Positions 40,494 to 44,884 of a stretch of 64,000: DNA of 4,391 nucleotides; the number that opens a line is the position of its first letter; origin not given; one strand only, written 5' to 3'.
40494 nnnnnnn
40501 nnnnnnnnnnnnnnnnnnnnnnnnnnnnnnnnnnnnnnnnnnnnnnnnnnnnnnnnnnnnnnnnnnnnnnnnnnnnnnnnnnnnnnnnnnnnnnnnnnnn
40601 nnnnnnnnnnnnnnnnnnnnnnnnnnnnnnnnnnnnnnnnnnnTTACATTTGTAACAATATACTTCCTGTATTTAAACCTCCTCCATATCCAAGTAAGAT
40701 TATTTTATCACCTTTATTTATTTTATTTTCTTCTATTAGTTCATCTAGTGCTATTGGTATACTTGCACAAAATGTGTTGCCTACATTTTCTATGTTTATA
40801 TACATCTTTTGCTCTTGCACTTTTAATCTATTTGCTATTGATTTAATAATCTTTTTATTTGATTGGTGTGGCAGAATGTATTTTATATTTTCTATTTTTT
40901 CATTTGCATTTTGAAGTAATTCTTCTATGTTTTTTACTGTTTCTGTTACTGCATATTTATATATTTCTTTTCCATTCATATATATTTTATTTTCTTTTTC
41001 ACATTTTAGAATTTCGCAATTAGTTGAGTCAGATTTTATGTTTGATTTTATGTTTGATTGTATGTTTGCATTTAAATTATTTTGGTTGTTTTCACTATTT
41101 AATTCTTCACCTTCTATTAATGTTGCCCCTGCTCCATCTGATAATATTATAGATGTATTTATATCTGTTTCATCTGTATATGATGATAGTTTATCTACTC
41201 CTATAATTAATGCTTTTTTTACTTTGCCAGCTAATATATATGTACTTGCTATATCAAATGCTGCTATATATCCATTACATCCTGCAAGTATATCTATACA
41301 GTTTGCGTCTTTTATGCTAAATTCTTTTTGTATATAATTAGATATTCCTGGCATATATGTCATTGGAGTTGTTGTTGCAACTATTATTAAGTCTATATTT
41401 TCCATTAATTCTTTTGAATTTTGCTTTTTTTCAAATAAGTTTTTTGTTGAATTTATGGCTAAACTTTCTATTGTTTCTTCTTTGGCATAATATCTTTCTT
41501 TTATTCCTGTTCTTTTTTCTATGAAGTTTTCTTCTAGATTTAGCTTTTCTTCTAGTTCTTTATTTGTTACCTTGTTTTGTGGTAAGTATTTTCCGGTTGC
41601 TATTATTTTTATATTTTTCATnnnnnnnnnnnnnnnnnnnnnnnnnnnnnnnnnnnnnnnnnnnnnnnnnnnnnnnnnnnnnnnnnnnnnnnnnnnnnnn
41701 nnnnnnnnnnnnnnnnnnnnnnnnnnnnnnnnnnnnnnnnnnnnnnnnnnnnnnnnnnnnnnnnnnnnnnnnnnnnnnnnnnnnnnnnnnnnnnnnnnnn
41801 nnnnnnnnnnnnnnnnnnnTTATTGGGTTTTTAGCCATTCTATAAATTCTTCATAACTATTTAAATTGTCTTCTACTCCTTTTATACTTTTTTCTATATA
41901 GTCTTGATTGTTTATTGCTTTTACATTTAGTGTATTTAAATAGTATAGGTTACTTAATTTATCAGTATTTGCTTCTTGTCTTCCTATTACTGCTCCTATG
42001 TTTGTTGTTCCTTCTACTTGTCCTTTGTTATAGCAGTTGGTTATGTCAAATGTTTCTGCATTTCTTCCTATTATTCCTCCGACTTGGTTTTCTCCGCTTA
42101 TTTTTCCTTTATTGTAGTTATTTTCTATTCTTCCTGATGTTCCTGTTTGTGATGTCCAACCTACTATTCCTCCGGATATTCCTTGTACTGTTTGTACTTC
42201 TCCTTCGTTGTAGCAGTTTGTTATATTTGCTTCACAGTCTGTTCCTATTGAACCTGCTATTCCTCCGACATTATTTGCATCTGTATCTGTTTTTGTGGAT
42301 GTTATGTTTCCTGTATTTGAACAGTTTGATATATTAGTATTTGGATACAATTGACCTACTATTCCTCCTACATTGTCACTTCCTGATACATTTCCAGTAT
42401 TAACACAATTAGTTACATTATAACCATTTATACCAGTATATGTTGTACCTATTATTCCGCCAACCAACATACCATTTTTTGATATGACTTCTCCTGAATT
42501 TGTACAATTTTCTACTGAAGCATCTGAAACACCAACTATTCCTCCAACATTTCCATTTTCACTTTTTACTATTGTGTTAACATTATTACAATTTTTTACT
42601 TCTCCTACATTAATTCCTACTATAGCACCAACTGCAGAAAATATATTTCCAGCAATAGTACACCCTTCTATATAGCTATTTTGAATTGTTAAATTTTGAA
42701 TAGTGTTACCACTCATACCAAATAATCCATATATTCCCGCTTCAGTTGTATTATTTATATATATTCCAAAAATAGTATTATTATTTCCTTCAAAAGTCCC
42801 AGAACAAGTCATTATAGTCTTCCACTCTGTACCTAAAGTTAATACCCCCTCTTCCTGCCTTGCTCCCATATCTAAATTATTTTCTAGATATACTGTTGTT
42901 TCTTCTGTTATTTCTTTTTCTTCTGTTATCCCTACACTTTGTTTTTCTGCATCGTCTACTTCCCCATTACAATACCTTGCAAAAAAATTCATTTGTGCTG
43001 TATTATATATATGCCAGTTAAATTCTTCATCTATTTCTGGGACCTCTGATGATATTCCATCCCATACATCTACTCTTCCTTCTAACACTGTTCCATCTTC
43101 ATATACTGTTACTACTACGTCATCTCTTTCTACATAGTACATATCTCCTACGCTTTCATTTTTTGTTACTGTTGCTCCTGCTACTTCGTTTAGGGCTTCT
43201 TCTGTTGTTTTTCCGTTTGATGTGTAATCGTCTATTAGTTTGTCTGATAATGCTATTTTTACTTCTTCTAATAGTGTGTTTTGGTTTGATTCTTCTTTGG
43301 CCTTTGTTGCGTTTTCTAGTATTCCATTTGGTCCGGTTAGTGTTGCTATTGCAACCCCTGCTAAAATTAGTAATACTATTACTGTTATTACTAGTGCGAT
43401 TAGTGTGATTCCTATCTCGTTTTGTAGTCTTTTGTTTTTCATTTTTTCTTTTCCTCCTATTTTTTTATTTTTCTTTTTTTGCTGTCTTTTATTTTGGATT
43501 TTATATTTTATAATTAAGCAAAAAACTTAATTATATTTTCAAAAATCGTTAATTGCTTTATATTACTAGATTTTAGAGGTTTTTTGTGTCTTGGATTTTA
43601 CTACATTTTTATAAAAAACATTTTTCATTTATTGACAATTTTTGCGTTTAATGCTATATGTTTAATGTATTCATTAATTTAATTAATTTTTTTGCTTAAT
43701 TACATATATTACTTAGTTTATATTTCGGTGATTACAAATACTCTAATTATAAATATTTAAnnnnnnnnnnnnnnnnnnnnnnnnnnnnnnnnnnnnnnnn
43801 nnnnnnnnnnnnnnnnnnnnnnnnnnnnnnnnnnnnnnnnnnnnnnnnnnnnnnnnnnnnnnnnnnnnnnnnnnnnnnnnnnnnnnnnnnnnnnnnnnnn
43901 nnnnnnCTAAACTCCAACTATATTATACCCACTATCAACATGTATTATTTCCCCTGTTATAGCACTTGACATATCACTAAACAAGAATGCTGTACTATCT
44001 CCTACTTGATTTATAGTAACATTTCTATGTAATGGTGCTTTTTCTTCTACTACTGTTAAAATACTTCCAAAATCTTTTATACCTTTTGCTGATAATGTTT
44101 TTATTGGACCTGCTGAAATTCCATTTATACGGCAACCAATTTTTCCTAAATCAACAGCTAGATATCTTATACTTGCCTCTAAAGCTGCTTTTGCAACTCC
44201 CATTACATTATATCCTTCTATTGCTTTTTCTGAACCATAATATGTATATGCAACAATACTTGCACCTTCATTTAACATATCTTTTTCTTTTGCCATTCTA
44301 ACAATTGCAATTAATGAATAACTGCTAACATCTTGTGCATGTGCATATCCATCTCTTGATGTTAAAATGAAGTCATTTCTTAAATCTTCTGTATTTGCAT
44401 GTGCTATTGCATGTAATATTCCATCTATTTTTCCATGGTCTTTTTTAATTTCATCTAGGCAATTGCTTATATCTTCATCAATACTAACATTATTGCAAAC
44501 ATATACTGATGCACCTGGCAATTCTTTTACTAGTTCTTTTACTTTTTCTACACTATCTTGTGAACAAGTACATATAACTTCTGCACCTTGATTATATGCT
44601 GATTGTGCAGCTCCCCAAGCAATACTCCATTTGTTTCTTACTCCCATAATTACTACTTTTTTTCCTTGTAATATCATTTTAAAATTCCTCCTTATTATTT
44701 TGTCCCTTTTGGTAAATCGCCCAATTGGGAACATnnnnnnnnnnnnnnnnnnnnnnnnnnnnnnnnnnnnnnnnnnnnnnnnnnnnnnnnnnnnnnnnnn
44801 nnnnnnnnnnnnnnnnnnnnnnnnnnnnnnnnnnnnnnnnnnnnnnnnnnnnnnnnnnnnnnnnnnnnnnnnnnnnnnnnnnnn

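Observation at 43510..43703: Inverton 2 upstream of the first GLUG surface-protein gene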

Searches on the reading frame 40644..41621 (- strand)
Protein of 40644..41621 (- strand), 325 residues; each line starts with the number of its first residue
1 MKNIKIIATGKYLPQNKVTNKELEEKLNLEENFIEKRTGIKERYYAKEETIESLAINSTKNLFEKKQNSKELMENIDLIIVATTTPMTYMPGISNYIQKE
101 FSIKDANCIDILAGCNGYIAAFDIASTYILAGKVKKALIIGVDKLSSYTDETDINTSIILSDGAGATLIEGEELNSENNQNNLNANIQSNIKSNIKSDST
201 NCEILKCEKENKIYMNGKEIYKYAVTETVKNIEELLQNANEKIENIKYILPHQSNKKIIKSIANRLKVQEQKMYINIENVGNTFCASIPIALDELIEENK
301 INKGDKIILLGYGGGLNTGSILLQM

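Call 8: search_protein_families(library=pfam, proteins=[window:40644-41621:-], max_evalue=0.01)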
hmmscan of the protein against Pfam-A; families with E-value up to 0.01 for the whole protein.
window:40644-41621:- (325 aa): 2 families
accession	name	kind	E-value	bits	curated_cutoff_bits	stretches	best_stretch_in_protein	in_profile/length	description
PF08541.16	ACP_syn_III_C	-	1.6e-28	99.1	26.6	1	236-324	1-89/90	3-Oxoacyl-[acyl-carrier-protein (ACP)] synthase III C terminal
PF08545.16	ACP_syn_III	-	1.2e-18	67.2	24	1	109-184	1-73/80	3-Oxoacyl-[acyl-carrier-protein (ACP)] synthase III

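Call 47: find_encoding_contigs(protein=window:40644-41621:-, flank=3500, max_places=10)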
Protein window:40644-41621:- (325 aa): 3 contigs read that carry it; 1 place shown.
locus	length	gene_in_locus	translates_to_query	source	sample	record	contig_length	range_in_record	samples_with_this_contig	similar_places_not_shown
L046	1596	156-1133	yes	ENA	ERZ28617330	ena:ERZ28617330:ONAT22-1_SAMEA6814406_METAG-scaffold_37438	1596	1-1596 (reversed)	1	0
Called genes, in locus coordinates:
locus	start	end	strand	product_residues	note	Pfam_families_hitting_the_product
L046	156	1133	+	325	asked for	PF08545:ACP_syn_III, PF08541:ACP_syn_III_C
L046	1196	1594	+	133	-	?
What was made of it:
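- Tried and rejected: The FabH look-up gave only a short contig (call 47).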

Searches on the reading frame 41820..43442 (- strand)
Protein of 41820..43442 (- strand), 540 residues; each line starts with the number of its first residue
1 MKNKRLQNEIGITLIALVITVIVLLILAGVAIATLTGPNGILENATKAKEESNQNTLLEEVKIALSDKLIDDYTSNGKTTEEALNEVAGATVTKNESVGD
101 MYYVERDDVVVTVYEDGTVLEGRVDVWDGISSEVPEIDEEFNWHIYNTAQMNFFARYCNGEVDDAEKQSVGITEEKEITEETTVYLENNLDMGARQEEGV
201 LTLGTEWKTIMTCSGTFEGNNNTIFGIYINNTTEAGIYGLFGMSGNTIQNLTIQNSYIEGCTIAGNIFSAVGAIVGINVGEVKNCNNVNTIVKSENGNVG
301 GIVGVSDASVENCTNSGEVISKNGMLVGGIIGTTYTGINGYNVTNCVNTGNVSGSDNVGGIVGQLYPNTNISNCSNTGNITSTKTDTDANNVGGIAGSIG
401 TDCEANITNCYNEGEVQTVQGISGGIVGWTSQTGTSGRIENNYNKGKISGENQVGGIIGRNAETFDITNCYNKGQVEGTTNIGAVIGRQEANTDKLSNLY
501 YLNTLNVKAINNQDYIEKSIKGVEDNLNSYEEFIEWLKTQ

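Call 8: search_protein_families(library=pfam, proteins=[window:41820-43442:-], max_evalue=0.01)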
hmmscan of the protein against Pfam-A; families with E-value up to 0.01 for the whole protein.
window:41820-43442:- (540 aa): 1 family
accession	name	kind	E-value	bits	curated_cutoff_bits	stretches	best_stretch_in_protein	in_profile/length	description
PF07581.17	Glug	-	4.2e-22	77.4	20.5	4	451-476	2-27/28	The GLUG motif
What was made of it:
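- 41820..43442 (-): Controlled gene: a 540-aa protein with four GLUG motifs and the N-terminus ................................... (pilin-like hydrophobic segment). Pfam Glug, E=4e-22 (call 8).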

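Call 10: find_encoding_contigs(protein=window:41820-43442:-, flank=3000, max_places=10)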
Protein window:41820-43442:- (540 aa): no gene with exactly this product is on record in the collection.

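Call 11: find_homologous_proteins(query=window:41820-43442:-)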
Query window:41820-43442:- (540 aa): 4056 proteins with E <= 0.001 among 8000 candidates; the best 120 are listed.
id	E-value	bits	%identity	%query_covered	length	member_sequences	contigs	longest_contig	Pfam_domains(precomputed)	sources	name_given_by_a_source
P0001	1.9e-286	969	94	86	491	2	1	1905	PF07581.18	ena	-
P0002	8.9e-164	564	48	99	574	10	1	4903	PF07581.18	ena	-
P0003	8.3e-159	548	45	95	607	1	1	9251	PF07581.18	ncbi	-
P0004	2.6e-151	523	46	100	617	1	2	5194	PF07581.18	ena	-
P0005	4.1e-149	516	45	96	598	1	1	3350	PF07581.18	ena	-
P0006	2.6e-147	510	49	99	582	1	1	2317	PF07581.18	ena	-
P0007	1.1e-146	508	50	99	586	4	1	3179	PF07581.18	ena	-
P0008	2.0e-146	507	49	100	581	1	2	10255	PF07581.18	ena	-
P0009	4.3e-146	506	50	99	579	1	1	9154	PF07581.18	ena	-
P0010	1.1e-144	501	49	99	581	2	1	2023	PF07581.18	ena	-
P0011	1.7e-144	501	46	100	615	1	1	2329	PF07581.18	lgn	-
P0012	3.6e-144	500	38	99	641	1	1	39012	PF07581.18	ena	-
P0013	8.5e-142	492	40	99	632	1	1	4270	PF07581.18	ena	-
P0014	2.1e-141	490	46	94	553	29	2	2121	PF07581.18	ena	-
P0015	6.9e-141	489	48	94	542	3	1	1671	PF07581.18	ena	-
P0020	5.4e-136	473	46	98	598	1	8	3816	PF07581.18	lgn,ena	-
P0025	1.2e-126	442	44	99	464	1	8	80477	PF07581.18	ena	-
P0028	3.2e-122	427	40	100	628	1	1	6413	PF07581.18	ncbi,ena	-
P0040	4.6e-107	377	41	99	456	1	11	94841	PF07581.18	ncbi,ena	-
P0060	2.1e-91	325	40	88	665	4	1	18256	PF07581.18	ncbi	-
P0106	5.9e-79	284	39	90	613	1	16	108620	PF07581.18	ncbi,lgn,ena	-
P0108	1.8e-78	283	38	93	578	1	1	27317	PF07581.18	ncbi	-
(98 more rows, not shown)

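Call 17: find_encoding_contigs(protein=P0001, flank=3000, max_places=5)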
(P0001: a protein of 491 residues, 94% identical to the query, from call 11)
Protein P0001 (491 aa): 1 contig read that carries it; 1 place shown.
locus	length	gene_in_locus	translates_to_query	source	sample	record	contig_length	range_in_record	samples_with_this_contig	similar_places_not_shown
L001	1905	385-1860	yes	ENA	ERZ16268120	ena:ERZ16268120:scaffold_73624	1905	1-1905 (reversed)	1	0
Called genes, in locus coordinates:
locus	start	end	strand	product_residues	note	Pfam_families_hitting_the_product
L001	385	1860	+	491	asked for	PF07581:Glug (faint)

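Call 38: search_protein_families(library=ncbifam, proteins=[window:41820-43442:-], max_evalue=0.1)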
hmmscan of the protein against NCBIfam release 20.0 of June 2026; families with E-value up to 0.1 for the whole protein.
window:41820-43442:- (540 aa): 1 family
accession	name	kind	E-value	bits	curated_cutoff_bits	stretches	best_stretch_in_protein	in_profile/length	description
NF046017.1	ZmpA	exception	0.00048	17.4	3000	1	345-429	1007-1091/2052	zinc metalloprotease A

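Call 52: find_encoding_contigs(protein=P0106, flank=1500, max_places=10)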
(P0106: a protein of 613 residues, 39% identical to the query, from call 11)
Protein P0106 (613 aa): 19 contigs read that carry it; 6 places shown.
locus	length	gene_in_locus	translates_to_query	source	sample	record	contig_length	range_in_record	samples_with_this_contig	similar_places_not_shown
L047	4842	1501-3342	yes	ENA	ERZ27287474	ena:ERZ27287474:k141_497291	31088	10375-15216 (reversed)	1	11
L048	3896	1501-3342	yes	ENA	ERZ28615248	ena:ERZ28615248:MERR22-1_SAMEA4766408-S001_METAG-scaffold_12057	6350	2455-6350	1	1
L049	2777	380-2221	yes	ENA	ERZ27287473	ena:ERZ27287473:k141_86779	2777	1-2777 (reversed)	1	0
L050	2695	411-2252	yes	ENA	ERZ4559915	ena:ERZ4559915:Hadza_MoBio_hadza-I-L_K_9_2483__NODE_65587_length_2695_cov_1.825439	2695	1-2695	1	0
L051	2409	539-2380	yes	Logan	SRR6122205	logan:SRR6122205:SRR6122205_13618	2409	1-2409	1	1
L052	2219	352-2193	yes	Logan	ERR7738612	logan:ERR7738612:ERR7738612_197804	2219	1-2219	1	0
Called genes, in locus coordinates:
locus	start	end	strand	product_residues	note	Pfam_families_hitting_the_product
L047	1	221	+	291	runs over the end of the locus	PF03755:YicC-like_N, PF08340:YicC-like_C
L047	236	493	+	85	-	PF04025:RemA-like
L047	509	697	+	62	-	PF01192:RNA_pol_Rpb6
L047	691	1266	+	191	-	PF00625:Guanylate_kin, PF13238:AAA_18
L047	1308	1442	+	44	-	-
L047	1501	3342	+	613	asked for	PF07581:Glug (faint)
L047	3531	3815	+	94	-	-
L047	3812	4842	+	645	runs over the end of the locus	PF17764:PriA_3primeBD, PF00271:Helicase_C (faint), PF00270:DEAD, PF04851:ResIII, PF18319:Zn_ribbon_PriA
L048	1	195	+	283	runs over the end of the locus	-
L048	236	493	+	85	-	PF04025:RemA-like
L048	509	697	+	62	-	PF01192:RNA_pol_Rpb6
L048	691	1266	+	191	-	PF00625:Guanylate_kin, PF13238:AAA_18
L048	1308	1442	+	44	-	-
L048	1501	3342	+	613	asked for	PF07581:Glug (faint)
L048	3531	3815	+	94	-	-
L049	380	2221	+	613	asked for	PF07581:Glug (faint)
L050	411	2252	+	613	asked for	PF07581:Glug (faint)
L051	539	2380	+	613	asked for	PF07581:Glug (faint)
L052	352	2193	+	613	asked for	PF07581:Glug (faint)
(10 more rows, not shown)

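Call 54: find_encoding_contigs(protein=P0020, flank=1200, max_places=10)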
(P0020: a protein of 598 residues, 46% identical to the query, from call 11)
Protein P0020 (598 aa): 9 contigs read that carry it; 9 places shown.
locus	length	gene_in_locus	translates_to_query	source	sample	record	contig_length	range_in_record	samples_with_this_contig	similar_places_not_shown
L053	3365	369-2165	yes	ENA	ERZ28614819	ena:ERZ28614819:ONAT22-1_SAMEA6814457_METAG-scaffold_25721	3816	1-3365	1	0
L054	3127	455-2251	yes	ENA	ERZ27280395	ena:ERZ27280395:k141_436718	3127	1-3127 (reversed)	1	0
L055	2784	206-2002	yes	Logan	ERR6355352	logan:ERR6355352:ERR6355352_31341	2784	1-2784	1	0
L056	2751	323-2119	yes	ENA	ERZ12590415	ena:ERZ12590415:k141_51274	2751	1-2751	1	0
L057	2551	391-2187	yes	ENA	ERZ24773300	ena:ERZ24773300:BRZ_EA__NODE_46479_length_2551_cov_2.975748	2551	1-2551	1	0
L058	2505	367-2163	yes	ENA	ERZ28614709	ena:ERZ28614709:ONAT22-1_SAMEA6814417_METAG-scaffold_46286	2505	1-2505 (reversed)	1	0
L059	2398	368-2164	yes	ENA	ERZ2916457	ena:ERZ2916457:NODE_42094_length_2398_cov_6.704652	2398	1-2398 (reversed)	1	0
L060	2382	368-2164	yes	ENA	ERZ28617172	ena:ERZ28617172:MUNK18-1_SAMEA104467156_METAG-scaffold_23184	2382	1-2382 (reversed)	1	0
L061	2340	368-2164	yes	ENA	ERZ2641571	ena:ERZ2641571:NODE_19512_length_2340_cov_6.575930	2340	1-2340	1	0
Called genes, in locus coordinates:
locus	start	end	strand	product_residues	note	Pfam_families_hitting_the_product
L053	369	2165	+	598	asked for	PF07581:Glug (weak)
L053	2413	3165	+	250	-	PF00121:TIM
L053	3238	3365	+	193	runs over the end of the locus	?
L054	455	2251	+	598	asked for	PF07581:Glug (weak)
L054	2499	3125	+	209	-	?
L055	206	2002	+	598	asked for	PF07581:Glug (weak)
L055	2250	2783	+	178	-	?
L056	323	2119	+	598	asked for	PF07581:Glug (weak)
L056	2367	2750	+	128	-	?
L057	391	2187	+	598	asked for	PF07581:Glug (weak)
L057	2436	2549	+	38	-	?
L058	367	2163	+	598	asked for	PF07581:Glug (weak)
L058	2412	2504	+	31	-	?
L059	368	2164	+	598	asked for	PF07581:Glug (weak)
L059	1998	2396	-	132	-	?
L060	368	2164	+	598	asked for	PF07581:Glug (weak)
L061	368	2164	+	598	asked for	PF07581:Glug (weak)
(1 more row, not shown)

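Call 57: find_encoding_contigs(protein=P0025, flank=1200, max_places=10)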
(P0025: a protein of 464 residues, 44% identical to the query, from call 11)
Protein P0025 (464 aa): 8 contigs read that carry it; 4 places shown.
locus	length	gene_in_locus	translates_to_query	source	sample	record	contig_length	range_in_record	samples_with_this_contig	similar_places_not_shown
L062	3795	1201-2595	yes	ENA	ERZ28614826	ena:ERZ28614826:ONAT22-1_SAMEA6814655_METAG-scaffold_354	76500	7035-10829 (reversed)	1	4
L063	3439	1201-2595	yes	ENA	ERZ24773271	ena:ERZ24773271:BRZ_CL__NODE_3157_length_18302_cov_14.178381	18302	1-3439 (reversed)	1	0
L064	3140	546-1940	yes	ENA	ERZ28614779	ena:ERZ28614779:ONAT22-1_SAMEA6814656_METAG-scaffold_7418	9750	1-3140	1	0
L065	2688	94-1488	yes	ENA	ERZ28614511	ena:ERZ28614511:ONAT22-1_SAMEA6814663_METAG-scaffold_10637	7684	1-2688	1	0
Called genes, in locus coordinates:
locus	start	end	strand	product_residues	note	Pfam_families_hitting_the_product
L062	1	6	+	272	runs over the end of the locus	PF03255:ACCA, PF01039:Carboxyl_trans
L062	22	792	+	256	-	PF00106:adh_short, PF13561:adh_short_C2, PF12241:Enoyl_reductase (faint)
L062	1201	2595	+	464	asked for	PF07581:Glug (faint)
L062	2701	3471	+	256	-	PF00106:adh_short, PF08659:KR, PF13561:adh_short_C2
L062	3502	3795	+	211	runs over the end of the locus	PF02502:LacAB_rpiB, PF12408:DUF3666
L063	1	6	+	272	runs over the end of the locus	PF03255:ACCA, PF01039:Carboxyl_trans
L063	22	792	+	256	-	PF00106:adh_short, PF13561:adh_short_C2, PF12241:Enoyl_reductase (faint)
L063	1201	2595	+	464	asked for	PF07581:Glug (faint)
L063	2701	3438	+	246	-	?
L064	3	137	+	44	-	?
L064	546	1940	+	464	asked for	PF07581:Glug (faint)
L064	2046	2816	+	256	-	PF00106:adh_short, PF08659:KR, PF13561:adh_short_C2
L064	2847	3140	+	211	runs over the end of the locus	PF02502:LacAB_rpiB, PF12408:DUF3666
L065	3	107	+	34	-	?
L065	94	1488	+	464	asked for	PF07581:Glug (faint)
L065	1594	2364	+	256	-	PF00106:adh_short, PF08659:KR, PF13561:adh_short_C2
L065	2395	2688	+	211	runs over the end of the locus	PF02502:LacAB_rpiB, PF12408:DUF3666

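Call 82: list_cluster_members(proteins=[P0003, P0040, P0060, P0106, P0108, P0028])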
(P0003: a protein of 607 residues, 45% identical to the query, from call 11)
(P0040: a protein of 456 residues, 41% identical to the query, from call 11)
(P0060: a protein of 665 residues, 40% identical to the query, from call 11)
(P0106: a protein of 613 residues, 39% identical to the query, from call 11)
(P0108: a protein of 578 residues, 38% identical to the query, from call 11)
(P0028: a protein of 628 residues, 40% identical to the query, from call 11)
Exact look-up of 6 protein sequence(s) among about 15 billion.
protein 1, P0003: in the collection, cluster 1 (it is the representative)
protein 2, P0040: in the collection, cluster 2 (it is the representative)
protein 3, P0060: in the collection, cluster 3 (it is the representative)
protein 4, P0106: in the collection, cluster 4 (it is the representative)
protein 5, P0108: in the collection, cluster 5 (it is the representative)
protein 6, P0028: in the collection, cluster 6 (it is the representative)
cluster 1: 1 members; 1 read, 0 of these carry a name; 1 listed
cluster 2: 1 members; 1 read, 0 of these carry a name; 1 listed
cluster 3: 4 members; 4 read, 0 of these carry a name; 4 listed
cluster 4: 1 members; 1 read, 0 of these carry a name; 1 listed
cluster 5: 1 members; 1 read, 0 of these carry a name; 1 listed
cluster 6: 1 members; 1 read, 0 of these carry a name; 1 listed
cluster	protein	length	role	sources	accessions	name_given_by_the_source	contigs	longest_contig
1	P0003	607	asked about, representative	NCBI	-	-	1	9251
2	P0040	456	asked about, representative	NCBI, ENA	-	-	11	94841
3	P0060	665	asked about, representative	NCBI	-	-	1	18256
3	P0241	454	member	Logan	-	-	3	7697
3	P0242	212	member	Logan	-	-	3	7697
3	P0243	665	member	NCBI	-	-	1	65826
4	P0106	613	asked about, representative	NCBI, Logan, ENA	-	-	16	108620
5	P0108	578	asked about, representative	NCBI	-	-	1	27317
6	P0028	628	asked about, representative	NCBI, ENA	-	-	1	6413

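Call 83: search_solved_structures(query=window:41820-43442:-, max_evalue=0.01)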
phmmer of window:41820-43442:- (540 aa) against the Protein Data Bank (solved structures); distinct sequences matched with E-value up to 0.01: 0.
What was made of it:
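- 41820..43442 (-): No PDB sequence relative (call 83).
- Tried and rejected: There is no PDB sequence relative and no source name for the protein family (calls 82, 83).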

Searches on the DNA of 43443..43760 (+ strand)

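Call 45: search_dna_similar(query=window:43443-43760:+, collection=plasmids, mode=distant, max_rows=10)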
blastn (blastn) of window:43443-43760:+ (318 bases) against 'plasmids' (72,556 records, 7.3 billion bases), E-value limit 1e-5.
No match.

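Call 46: search_dna_similar(query=window:43443-43760:+, collection=phages, mode=distant, max_rows=10)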
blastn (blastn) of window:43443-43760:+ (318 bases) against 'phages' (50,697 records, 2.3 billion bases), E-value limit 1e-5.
No match.
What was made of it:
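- There is no similarity to plasmid or phage records (calls 45, 46).
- Tried and rejected: The cassette has no similarity to plasmid or phage records (calls 45, 46).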

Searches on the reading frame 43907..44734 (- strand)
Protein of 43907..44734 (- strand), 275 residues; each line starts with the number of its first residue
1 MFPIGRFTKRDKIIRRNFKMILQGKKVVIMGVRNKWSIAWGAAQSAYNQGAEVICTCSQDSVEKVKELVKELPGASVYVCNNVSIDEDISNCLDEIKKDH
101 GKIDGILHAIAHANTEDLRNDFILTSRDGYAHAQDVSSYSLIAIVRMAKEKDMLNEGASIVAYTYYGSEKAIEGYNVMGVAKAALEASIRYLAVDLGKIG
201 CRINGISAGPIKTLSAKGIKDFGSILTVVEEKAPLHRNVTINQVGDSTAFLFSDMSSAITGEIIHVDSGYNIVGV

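Call 8: search_protein_families(library=pfam, proteins=[window:43907-44734:-], max_evalue=0.01)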
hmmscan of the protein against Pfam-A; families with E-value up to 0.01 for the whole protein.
window:43907-44734:- (275 aa): 4 families
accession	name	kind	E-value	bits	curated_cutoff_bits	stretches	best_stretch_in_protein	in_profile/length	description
PF13561.12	adh_short_C2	-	1.9e-73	247.4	27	1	31-271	1-236/236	Enoyl-(Acyl carrier protein) reductase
PF00106.31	adh_short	-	6.6e-12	45.8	26.6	1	38-218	12-189/195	short chain dehydrogenase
PF12241.14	Enoyl_reductase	-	1.6e-05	24.8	22.1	1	147-200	126-181/236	Trans-2-enoyl-CoA reductase catalytic region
PF08659.16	KR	-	0.00064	20.1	22.6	1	44-116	18-95/180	KR domain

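Call 32: find_encoding_contigs(protein=window:43907-44734:-, flank=3000, max_places=10)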
Protein window:43907-44734:- (275 aa): no gene with exactly this product is on record in the collection.

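Call 33: find_encoding_contigs(protein=window:43907-44677:-, flank=3000, max_places=10)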
Protein window:43907-44677:- (256 aa): 3 contigs read that carry it; 1 place shown.
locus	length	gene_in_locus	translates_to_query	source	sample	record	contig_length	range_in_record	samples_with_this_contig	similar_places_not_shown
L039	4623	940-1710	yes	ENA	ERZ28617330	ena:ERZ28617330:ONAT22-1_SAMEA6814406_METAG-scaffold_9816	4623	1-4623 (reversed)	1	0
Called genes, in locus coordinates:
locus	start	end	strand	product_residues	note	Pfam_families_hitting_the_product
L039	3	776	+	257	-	?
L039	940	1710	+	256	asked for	PF00106:adh_short, PF13561:adh_short_C2, PF12241:Enoyl_reductase (faint)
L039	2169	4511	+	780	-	PF07581:Glug (faint)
